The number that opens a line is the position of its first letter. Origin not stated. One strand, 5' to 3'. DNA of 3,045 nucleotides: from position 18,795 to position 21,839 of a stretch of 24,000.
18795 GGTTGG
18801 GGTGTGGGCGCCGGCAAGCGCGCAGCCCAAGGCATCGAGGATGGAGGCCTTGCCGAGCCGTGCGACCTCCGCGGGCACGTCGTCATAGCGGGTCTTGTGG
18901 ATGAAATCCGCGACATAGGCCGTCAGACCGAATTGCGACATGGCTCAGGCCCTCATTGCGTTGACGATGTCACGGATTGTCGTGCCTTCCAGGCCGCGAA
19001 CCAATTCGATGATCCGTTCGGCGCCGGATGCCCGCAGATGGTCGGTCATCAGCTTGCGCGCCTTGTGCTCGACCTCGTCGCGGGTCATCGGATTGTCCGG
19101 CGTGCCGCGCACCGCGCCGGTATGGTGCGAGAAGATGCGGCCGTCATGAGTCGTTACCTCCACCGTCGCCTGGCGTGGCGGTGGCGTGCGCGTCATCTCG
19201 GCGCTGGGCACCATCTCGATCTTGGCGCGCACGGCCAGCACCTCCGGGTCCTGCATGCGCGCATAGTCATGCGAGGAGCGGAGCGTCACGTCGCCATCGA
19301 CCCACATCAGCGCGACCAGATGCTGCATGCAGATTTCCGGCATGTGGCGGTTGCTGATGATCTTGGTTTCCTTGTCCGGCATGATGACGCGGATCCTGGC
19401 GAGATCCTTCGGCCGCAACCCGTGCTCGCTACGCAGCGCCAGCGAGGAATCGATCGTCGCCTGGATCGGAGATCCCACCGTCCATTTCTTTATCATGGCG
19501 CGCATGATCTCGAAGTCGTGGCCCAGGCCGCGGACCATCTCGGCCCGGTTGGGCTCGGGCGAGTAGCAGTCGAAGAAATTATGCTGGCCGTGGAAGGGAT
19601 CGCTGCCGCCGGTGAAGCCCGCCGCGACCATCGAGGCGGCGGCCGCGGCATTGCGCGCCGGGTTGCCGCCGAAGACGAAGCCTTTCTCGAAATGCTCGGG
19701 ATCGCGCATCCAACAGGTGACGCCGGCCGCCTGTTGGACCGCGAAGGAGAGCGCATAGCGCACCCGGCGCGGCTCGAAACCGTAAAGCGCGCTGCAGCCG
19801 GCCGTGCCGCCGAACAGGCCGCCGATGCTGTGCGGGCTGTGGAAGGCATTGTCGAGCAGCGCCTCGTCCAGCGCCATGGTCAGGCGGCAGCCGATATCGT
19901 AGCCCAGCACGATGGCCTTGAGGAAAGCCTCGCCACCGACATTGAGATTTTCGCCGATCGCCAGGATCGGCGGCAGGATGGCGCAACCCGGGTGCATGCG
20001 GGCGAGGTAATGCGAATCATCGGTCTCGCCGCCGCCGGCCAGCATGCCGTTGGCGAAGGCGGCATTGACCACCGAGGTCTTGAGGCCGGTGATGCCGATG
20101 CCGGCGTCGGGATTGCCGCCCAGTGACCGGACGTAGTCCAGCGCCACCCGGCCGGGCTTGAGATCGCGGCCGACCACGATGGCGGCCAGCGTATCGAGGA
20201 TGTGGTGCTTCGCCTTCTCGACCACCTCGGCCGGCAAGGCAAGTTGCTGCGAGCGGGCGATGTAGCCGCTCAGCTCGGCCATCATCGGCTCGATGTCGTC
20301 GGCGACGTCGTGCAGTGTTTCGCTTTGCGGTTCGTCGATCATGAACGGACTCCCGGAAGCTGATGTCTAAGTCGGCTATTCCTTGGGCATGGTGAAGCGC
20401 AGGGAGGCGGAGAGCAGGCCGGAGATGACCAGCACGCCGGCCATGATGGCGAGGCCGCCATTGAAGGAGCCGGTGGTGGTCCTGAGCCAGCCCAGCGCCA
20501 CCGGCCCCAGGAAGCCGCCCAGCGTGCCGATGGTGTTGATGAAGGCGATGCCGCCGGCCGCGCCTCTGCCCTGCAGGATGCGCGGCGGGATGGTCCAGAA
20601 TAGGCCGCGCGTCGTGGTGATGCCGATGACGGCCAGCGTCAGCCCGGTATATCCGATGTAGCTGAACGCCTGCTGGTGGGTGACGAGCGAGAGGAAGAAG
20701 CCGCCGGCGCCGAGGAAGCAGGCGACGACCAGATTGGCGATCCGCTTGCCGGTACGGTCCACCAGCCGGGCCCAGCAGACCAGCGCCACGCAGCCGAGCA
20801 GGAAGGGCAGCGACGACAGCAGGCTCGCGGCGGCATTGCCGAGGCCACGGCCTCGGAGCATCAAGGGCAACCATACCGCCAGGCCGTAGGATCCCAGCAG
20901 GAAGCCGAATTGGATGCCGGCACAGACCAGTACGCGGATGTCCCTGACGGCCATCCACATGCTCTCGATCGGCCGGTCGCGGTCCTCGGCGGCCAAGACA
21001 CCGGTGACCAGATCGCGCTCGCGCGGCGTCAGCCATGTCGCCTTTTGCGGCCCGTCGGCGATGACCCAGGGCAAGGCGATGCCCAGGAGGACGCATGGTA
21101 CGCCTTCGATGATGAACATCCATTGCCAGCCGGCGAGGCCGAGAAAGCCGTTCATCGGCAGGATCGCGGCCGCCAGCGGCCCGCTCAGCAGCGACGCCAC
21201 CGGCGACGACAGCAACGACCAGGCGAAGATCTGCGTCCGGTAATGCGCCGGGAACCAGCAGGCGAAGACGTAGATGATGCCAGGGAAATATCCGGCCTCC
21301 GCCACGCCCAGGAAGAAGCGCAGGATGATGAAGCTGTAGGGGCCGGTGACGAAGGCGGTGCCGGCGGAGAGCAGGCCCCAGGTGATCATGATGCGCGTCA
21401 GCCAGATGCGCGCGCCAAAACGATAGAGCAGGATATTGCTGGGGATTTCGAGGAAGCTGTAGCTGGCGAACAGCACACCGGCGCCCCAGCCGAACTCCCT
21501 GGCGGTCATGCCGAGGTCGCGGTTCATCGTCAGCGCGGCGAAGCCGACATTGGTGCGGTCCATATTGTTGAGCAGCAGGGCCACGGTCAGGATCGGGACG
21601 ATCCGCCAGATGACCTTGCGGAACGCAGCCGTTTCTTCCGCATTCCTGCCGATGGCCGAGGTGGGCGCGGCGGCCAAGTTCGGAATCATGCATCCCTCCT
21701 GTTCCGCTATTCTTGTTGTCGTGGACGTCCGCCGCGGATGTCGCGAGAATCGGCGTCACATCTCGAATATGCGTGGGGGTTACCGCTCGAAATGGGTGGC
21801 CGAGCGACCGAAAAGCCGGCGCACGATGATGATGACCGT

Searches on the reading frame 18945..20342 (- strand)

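Call 66: search_protein_families(library=pfam, proteins=[window:18945-20342:-], max_evalue=0.00001)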
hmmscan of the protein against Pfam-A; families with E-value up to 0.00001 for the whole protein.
window:18945-20342:- (465 aa): 2 families
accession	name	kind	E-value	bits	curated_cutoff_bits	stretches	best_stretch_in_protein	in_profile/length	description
PF03972.19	MmgE_PrpD_N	-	7e-51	173.2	32.1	1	23-264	2-239/244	MmgE/PrpD N-terminal domain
PF19305.4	MmgE_PrpD_C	-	4.9e-32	111.5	32.1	1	292-452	6-172/173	MmgE/PrpD C-terminal domain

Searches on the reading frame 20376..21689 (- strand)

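Call 66: search_protein_families(library=pfam, proteins=[window:20376-21689:-], max_evalue=0.00001)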
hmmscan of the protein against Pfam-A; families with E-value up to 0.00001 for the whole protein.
window:20376-21689:- (437 aa): 1 family
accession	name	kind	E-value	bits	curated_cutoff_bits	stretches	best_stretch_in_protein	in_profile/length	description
PF07690.21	MFS_1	-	7.2e-39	134.1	33.4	1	35-396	2-347/347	Major Facilitator Superfamily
